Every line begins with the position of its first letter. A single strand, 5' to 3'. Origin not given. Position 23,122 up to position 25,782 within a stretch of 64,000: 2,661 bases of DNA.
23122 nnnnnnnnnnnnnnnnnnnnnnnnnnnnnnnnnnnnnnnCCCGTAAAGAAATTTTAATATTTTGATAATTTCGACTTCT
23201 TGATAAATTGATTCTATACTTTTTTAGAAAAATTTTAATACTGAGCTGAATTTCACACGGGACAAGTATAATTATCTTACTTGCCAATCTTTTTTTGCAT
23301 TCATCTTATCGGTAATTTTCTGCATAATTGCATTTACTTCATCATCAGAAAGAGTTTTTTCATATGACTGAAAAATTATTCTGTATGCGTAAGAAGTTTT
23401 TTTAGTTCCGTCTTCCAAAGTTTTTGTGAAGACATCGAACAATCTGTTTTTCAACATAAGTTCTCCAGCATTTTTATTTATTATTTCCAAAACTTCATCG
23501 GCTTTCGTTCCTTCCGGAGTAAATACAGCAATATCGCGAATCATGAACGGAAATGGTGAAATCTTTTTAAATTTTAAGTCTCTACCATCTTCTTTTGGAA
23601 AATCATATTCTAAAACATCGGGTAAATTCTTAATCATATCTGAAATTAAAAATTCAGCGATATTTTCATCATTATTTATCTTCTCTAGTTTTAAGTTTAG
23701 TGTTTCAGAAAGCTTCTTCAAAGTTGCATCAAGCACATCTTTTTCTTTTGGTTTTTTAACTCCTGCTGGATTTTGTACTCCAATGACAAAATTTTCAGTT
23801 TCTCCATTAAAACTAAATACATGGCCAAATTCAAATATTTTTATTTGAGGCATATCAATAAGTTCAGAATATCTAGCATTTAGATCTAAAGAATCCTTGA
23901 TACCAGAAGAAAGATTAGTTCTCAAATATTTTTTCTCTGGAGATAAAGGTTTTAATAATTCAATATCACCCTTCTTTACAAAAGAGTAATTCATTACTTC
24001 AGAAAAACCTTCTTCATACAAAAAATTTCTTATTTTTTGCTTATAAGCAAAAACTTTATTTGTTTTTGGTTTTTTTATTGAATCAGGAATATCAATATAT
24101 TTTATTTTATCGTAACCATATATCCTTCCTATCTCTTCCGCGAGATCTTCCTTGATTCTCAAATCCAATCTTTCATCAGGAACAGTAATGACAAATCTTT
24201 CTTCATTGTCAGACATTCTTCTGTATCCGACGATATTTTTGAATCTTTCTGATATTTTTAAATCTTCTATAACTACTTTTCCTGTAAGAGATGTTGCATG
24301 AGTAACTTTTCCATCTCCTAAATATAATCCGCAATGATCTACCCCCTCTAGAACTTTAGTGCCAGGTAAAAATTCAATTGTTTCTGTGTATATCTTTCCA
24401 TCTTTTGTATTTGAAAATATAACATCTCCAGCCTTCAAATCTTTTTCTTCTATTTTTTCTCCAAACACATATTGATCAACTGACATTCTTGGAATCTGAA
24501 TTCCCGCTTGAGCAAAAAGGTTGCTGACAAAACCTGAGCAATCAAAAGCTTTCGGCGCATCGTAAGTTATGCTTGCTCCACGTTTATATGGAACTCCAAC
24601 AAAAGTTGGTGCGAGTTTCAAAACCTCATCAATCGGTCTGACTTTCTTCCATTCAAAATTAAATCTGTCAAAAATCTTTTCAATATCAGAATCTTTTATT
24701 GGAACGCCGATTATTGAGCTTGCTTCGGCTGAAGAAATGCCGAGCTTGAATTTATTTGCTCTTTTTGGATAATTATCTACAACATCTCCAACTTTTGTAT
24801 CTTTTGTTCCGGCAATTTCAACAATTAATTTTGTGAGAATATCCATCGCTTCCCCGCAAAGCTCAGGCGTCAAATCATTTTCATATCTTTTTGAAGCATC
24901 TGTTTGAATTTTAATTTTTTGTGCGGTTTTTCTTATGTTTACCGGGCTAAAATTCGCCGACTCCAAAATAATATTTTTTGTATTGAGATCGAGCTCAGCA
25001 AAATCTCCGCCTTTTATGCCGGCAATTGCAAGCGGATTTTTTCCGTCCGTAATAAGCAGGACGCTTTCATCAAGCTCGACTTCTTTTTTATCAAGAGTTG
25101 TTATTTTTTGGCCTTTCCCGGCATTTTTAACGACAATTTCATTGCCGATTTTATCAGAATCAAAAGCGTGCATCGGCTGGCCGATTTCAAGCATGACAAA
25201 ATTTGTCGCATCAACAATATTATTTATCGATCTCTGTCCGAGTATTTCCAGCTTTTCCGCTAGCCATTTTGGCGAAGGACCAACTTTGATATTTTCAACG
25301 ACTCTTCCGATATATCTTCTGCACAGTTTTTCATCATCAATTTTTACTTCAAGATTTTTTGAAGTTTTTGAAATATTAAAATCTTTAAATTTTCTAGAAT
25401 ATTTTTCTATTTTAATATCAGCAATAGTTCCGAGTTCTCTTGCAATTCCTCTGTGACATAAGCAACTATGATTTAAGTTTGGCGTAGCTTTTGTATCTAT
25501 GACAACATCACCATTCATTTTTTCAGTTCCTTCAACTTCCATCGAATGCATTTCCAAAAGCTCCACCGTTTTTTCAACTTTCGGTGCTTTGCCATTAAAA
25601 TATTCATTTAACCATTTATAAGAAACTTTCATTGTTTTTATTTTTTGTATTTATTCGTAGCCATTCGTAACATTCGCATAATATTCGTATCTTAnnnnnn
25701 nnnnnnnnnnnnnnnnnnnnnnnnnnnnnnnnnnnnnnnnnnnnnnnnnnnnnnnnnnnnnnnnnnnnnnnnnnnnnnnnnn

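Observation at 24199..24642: NlpC/P60 (C40 peptidase-like) domain with intact Cys-His-His inserted into the B5 region of PheRS beta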

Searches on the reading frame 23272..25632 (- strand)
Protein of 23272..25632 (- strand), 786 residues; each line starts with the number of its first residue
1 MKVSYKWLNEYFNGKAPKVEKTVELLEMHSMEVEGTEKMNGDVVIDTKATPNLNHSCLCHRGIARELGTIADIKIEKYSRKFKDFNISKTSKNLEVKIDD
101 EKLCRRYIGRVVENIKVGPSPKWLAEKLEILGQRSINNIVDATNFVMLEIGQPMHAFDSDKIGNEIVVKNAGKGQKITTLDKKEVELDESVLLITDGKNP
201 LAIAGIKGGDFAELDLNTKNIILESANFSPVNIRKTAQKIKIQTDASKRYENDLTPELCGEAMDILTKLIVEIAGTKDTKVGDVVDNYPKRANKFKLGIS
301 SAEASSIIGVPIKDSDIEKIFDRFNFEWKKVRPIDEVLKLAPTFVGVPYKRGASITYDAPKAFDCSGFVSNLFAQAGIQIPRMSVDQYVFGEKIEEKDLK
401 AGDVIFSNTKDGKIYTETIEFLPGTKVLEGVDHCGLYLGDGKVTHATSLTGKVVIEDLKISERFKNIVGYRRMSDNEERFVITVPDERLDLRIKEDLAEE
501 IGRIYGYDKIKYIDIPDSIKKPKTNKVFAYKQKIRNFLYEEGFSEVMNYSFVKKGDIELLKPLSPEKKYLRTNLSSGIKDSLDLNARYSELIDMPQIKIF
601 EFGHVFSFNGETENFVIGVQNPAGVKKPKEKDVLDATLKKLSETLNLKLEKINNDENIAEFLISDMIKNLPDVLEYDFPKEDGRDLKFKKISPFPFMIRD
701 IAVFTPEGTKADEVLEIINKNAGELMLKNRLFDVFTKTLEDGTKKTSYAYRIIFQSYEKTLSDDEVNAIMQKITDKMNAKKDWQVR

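Call 4: search_protein_families(library=pfam, proteins=[window:23272-25632:-], max_evalue=0.01)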
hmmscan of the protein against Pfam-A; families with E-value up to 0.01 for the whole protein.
window:23272-25632:- (786 aa): 6 families
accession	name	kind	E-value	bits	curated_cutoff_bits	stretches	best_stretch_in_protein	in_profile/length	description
PF03483.22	B3_4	-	2.5e-63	213.3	29.3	1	104-275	2-174/174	B3/4 domain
PF03147.19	FDX-ACB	-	2.3e-20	73.3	31.1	1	692-786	1-94/94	Ferredoxin-fold anticodon binding domain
PF00877.26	NLPC_P60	-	1.5e-17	64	23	1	346-466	1-99/105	NlpC/P60 family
PF03484.21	B5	-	2.7e-12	47.1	28.6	1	459-507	20-67/67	tRNA synthetase B5 domain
PF17759.6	tRNA_synthFbeta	-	1.7e-11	44.5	22.4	1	521-628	12-115/214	Phenylalanyl tRNA synthetase beta chain CLM domain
PF05708.18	Peptidase_C92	-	0.0051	17.3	27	0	334-383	81-128/166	Permuted papain-like amidase enzyme, YaeF/YiiX, C92 family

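Call 22: find_homologous_proteins(query=window:23272-25632:-, max_evalue=1e-30)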
Query window:23272-25632:- (786 aa): 7429 proteins with E <= 1e-30 among 8000 candidates; the best 120 are listed.
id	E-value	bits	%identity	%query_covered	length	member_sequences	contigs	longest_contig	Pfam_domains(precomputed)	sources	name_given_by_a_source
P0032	0.0e+0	1746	100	100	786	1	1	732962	PF03483.23,PF03147.20,PF00877.26,PF03484.22,PF17759.7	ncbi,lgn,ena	-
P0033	0.0e+0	1527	87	100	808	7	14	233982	PF03483.23,PF03147.20,PF00877.26,PF03484.22,PF17759.7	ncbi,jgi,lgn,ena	jgi:phenylalanyl-tRNA synthetase beta subunit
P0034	0.0e+0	1381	78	100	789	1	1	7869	PF03483.23,PF03147.20,PF00877.26,PF03484.22,PF17759.7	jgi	jgi:phenylalanyl-tRNA synthetase beta subunit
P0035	0.0e+0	1334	75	100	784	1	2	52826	PF03483.23,PF03147.20,PF00877.26,PF03484.22,PF17759.7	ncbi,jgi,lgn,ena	ncbi:MAG: phenylalanine--tRNA ligase beta subunit-related protein [Candidatus Paceibacterota bacteri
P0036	0.0e+0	1330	75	100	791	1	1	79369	PF03483.23,PF03147.20,PF00877.26,PF03484.22,PF17759.7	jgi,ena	-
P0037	0.0e+0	1304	75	100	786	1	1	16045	PF03483.23,PF03147.20,PF00877.26,PF03484.22,PF17759.7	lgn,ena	-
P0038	0.0e+0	1298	74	100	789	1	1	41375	PF03483.23,PF03147.20,PF00877.26,PF03484.22,PF17759.7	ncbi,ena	-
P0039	0.0e+0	1291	74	100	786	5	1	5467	PF03483.23,PF03147.20,PF00877.26,PF03484.22,PF17759.7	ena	-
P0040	0.0e+0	1287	74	100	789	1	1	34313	PF03483.23,PF03147.20,PF00877.26,PF03484.22,PF17759.7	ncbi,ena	-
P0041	0.0e+0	1283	72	100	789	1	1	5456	PF03483.23,PF03147.20,PF00877.26,PF03484.22,PF17759.7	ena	-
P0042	0.0e+0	1272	73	100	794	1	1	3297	PF03483.23,PF03147.20,PF00877.26,PF03484.22,PF17759.7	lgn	-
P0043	0.0e+0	1271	73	100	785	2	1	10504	PF03483.23,PF03147.20,PF00877.26,PF03484.22,PF17759.7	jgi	-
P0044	0.0e+0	1263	72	100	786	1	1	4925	PF03483.23,PF03147.20,PF00877.26,PF03484.22,PF17759.7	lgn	-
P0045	0.0e+0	1261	72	100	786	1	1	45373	PF03483.23,PF03147.20,PF00877.26,PF03484.22,PF17759.7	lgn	-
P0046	0.0e+0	1256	71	100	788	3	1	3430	PF03483.23,PF03147.20,PF00877.26,PF03484.22,PF17759.7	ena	-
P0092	0.0e+0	1064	77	42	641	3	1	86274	PF03483.23,PF03147.20,PF03484.22,PF17759.7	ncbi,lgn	-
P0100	5.5e-292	989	81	42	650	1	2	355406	PF03483.23,PF03147.20,PF03484.22,PF17759.7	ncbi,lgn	-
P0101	8.2e-290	982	77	42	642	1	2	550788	PF03483.23,PF03147.20,PF03484.22,PF17759.7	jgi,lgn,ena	-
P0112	5.4e-279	946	76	42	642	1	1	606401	PF03483.23,PF03147.20,PF03484.22,PF17759.7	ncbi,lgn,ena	-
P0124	1.0e-250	852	67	42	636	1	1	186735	PF03483.23,PF03147.20,PF03484.22,PF17759.7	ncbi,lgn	-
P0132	1.6e-242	825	63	42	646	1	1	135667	PF03483.23,PF03147.20,PF03484.22,PF17759.7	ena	-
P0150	3.8e-237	807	63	42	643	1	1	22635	PF03483.23,PF03147.20,PF03484.22,PF17759.7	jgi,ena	-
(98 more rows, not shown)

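Call 31: find_encoding_contigs(protein=P0100, flank=10000, max_places=1)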
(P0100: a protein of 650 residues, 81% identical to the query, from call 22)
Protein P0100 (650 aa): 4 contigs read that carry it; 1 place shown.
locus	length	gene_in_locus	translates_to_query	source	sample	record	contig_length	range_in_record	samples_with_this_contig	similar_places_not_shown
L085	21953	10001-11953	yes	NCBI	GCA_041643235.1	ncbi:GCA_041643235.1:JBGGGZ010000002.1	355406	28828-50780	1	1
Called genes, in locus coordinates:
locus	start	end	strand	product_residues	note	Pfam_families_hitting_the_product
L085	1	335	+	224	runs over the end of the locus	PF01386:Ribosomal_L25p, PF14693:Ribosomal_TL5_C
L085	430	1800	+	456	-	PF13406:SLT_2 (faint)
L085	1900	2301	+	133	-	PF13475:DUF4116 (weak)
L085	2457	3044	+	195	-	-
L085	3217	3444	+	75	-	PF01197:Ribosomal_L31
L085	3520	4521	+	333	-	PF03462:PCRF, PF00472:RF-1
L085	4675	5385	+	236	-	PF00318:Ribosomal_S2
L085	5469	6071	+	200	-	PF00889:EF_TS, PF25025:EF-Ts_N (weak)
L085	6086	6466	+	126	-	-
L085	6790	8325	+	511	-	PF13632:Glyco_trans_2_3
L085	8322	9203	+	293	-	PF08308:PEGA (weak)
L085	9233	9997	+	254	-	PF01409:tRNA-synt_2d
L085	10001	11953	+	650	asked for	PF03483:B3_4, PF03484:B5, PF17759:tRNA_synthFbeta, PF03147:FDX-ACB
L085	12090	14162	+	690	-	PF02518:HATPase_c, PF00204:DNA_gyraseB, PF01751:Toprim, PF00986:DNA_gyraseB_C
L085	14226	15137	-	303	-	PF07705:CARDB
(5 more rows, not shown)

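Call 32: find_encoding_contigs(protein=P0112, flank=10000, max_places=1)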
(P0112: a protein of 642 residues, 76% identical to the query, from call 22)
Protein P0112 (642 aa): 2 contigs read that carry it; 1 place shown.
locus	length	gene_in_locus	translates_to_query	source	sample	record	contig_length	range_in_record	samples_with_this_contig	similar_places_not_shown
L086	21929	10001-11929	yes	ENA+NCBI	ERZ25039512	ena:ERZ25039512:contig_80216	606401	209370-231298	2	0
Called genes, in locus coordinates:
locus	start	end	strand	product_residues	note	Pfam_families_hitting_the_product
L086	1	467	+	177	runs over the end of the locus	PF02502:LacAB_rpiB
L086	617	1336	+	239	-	PF00834:Ribul_P_3_epim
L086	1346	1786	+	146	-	-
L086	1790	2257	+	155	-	PF00293:NUDIX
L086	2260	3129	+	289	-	PF01116:F_bP_aldolase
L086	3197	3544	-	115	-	-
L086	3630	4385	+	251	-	PF01386:Ribosomal_L25p, PF14693:Ribosomal_TL5_C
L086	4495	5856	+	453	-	-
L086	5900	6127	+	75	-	PF01197:Ribosomal_L31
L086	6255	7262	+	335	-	PF03462:PCRF, PF00472:RF-1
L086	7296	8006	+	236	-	PF00318:Ribosomal_S2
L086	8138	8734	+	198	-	PF00889:EF_TS, PF25025:EF-Ts_N (weak)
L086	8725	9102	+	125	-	-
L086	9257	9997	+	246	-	PF01409:tRNA-synt_2d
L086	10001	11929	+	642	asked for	PF03483:B3_4, PF03484:B5, PF17759:tRNA_synthFbeta, PF03147:FDX-ACB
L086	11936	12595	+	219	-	PF01427:Peptidase_M15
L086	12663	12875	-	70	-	-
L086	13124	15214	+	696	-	PF02518:HATPase_c, PF00204:DNA_gyraseB, PF01751:Toprim, PF00986:DNA_gyraseB_C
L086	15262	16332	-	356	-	PF07705:CARDB (weak)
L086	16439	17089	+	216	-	PF04203:Sortase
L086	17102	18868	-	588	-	PF07973:tRNA_SAD, PF00587:tRNA-synt_2b, PF03129:HGTP_anticodon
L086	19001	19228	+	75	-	-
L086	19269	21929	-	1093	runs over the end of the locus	PF02811:PHP, PF07733:DNA_pol3_alpha, PF17657:DNA_pol3_finger, PF14579:HHH_6, PF01336:tRNA_anti-codon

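Call 33: find_encoding_contigs(protein=P0101, flank=10000, max_places=1)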
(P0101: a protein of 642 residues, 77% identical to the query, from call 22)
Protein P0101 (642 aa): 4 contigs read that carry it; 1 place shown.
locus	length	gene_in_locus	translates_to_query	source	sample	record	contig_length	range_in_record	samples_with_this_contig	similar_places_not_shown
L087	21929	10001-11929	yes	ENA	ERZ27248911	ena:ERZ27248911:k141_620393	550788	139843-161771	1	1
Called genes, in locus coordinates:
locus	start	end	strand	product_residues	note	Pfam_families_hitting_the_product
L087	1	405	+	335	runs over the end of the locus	PF00274:Glycolytic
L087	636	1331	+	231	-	PF01386:Ribosomal_L25p, PF14693:Ribosomal_TL5_C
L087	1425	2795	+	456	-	-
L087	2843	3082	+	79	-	PF01197:Ribosomal_L31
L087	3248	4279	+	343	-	PF03462:PCRF, PF00472:RF-1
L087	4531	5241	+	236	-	PF00318:Ribosomal_S2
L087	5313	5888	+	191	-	PF00889:EF_TS, PF25025:EF-Ts_N (weak)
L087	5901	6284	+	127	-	-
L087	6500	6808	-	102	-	PF26092:T4_Y16D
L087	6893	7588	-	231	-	-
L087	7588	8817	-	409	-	PF13506:Glyco_transf_21, PF00535:Glycos_transf_2, PF10111:Glyco_tranf_2_2, PF13641:Glyco_tranf_2_3, PF13632:Glyco_trans_2_3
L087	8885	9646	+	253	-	PF01409:tRNA-synt_2d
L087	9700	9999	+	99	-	-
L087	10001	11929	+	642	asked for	PF03483:B3_4, PF03484:B5, PF17759:tRNA_synthFbeta, PF03147:FDX-ACB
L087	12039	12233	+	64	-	-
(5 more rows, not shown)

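Call 38: search_solved_structures(query=window:23272-25632:-, max_evalue=1e-10, show_alignments=1)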
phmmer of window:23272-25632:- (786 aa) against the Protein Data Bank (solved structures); distinct sequences matched with E-value up to 1e-10: 13.
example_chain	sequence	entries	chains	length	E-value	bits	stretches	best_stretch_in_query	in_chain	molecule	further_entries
2rhs_B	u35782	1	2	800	5.9e-64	219.9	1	41-328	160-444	Phenylalanyl-tRNA synthetase beta chain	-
2rhq_B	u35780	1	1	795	6.5e-64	219.8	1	41-328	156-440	Phenylalanyl-tRNA synthetase beta chain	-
3pco_B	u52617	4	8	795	7.8e-62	212.9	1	42-327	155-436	Phenylalanyl-tRNA synthetase, beta chain | Phenylalanine--tRNA ligase beta subunit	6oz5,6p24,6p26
4p71_A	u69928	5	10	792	1.7e-60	208.5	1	41-321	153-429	Phenylalanine--tRNA ligase beta subunit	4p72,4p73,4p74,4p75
7n8y_B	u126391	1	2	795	4e-60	207.2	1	42-328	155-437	Phenylalanine--tRNA ligase beta subunit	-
6p8t_A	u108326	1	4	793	1.6e-57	198.6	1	41-311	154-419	Phenylalanine--tRNA ligase beta subunit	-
1b70_B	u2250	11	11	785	5.3e-54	187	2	41-275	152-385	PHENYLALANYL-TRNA SYNTHETASE | PROTEIN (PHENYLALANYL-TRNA SYNTHETASE) | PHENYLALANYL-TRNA SYNTHETASE BETA CHAIN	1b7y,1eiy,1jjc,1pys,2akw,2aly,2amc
2iy5_B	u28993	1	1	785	5.4e-54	186.9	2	41-275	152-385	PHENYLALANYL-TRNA SYNTHETASE BETA CHAIN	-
7daw_B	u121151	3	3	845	1.2e-37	132.9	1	42-277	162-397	Phenylalanine--tRNA ligase beta subunit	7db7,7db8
7k9m_B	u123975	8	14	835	1.3e-37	132.8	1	42-277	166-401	Phenylalanine--tRNA ligase beta subunit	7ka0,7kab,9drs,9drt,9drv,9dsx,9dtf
7k98_B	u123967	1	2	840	1.3e-37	132.8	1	42-277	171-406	Phenylalanine--tRNA ligase beta subunit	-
7cfl_A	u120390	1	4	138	1.9e-13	52.9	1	334-472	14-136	Putative cell wall hydrolase phosphatase-associated protein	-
4xcm_A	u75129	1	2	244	7.9e-12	47.5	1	333-473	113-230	Cell wall-binding endopeptidase-related protein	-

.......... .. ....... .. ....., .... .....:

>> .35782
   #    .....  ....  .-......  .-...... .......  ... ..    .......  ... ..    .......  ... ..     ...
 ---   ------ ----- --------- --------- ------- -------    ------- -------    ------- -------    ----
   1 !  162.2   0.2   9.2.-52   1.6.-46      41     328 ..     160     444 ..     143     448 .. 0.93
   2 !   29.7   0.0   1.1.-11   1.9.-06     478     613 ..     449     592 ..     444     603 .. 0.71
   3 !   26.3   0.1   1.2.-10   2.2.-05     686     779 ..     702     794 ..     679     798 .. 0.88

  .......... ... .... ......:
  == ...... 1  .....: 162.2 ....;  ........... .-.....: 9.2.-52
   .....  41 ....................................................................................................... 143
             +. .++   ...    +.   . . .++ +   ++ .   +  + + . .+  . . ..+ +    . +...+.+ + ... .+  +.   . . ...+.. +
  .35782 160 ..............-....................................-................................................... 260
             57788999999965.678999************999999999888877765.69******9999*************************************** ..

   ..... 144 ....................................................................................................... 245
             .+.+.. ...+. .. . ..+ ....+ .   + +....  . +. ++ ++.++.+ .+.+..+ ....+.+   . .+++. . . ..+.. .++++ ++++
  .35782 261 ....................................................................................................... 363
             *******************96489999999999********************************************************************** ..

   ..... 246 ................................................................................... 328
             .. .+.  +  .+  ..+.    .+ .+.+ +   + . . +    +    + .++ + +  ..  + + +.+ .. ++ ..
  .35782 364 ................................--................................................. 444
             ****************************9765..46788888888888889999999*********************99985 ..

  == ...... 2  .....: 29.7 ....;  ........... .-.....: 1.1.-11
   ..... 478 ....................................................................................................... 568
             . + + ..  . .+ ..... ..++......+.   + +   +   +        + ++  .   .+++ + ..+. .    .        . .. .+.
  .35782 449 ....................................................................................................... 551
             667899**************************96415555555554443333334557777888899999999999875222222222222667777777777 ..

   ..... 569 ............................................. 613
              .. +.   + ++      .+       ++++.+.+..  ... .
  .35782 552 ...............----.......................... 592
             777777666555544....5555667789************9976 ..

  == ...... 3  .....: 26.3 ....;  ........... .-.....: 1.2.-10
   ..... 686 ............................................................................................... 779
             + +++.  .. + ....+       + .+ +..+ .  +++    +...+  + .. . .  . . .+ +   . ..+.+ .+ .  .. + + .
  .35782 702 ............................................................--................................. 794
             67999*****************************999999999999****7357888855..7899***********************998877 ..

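Call 50: search_protein_families(library=pfam, proteins=[L086:11936-12595:+], max_evalue=0.001)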
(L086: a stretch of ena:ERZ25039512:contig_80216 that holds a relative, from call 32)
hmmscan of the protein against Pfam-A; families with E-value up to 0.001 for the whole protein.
L086:11936-12595:+ (219 aa): 1 family
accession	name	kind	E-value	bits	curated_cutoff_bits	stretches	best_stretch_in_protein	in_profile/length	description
PF01427.22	Peptidase_M15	-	3.1e-12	47.1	27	1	69-204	61-189/199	D-ala-D-ala dipeptidase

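Call 61: find_encoding_contigs(protein=P0132, flank=6000, max_places=1)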
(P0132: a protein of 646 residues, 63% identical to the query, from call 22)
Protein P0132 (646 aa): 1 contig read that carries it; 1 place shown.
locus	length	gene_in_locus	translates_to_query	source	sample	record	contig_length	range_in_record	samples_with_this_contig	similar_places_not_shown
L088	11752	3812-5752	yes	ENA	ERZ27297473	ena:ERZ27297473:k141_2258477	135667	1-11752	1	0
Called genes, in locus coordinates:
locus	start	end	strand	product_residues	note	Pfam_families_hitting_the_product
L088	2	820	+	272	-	?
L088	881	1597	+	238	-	PF00318:Ribosomal_S2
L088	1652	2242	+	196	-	PF00889:EF_TS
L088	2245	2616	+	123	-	-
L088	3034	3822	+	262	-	PF01409:tRNA-synt_2d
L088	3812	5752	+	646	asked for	PF03483:B3_4, PF03484:B5, PF17759:tRNA_synthFbeta, PF03147:FDX-ACB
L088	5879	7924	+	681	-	PF02518:HATPase_c, PF00204:DNA_gyraseB, PF01751:Toprim, PF00986:DNA_gyraseB_C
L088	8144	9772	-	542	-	PF07705:CARDB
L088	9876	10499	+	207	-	PF04203:Sortase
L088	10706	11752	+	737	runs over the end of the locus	PF18911:PKD_4 (faint), PF27345:Y4bG_N (faint)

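Call 62: find_encoding_contigs(protein=P0092, flank=6000, max_places=1)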
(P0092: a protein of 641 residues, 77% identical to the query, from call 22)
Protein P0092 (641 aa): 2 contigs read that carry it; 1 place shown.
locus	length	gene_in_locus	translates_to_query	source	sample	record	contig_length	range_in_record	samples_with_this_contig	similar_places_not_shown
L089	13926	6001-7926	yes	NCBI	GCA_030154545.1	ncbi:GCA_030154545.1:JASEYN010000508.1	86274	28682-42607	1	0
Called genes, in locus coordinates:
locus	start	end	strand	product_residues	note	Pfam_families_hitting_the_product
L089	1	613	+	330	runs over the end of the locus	PF03462:PCRF, PF00472:RF-1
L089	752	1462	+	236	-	PF00318:Ribosomal_S2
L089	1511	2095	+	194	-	PF25025:EF-Ts_N (weak), PF00889:EF_TS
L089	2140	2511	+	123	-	-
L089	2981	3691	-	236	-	-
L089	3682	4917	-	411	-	PF13506:Glyco_transf_21, PF03142:Chitin_synth_2 (faint), PF00535:Glycos_transf_2, PF10111:Glyco_tranf_2_2, PF13641:Glyco_tranf_2_3, PF13632:Glyco_trans_2_3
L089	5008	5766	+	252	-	PF01409:tRNA-synt_2d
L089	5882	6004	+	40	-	-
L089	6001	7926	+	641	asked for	PF03483:B3_4, PF03484:B5, PF17759:tRNA_synthFbeta, PF03147:FDX-ACB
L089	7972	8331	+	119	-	-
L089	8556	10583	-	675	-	PF17876:CSD2, PF00773:RNB, PF00575:S1 (weak)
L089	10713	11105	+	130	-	PF00886:Ribosomal_S16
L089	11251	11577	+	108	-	PF13083:KH_KhpA-B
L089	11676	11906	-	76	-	-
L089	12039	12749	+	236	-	PF01746:tRNA_m1G_MT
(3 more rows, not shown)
